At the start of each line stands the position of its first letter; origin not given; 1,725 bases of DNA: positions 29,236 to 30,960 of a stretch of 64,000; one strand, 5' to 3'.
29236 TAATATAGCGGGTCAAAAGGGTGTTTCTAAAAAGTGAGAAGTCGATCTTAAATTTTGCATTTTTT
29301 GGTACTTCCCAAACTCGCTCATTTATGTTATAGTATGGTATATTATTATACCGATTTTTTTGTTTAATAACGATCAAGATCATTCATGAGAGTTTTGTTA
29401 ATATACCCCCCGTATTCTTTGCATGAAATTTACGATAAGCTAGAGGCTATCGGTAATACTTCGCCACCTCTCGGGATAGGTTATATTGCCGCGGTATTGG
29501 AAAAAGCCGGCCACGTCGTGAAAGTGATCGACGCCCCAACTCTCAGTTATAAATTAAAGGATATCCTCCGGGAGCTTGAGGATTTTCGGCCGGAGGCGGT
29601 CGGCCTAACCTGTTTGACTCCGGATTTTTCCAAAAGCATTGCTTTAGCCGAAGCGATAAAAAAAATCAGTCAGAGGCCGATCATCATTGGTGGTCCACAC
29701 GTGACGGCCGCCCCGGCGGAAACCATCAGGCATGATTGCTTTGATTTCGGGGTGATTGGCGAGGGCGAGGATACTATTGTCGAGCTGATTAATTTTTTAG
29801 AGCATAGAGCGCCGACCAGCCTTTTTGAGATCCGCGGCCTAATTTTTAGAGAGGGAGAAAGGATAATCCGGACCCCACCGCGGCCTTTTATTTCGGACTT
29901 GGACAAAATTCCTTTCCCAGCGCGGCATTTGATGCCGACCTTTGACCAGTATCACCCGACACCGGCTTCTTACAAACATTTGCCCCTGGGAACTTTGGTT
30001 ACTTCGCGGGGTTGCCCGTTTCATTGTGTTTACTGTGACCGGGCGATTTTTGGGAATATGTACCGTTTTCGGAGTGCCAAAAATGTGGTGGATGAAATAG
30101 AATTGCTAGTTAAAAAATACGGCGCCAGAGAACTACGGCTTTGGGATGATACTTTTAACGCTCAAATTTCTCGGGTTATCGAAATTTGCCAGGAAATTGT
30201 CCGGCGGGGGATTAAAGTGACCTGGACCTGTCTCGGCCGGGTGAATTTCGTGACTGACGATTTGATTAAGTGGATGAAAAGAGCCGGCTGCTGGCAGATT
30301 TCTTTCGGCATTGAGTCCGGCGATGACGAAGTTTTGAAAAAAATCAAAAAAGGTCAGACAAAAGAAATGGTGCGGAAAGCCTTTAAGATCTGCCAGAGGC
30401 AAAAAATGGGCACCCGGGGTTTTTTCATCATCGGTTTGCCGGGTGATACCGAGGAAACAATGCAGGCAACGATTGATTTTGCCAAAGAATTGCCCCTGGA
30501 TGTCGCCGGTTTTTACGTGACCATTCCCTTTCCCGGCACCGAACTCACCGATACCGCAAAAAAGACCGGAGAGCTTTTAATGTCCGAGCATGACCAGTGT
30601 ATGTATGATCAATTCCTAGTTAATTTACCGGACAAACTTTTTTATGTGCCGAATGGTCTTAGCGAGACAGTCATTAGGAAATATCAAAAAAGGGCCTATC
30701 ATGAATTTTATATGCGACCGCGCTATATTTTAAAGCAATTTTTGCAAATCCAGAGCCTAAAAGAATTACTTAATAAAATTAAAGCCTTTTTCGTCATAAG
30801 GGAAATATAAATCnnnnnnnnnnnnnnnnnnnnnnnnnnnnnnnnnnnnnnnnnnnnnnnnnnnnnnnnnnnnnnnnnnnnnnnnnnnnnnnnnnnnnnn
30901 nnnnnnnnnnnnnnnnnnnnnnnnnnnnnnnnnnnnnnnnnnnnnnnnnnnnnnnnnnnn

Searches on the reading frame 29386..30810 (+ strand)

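Call 22: search_protein_families(library=pfam, proteins=[window:29386-30810:+], max_evalue=0.001)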
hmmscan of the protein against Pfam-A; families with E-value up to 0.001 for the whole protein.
window:29386-30810:+ (474 aa): 3 families
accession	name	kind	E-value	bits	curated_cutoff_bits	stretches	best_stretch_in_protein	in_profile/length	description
PF04055.27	Radical_SAM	-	9.8e-27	94.6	29.5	1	205-366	2-166/166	Radical SAM superfamily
PF02310.24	B12-binding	-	9.7e-26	90.4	32.1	1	22-134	8-120/121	B12 binding domain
PF19864.5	Radical_SAM_N2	-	0.00028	20.8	29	1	95-140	84-127/151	Radical SAM proteins, N-terminal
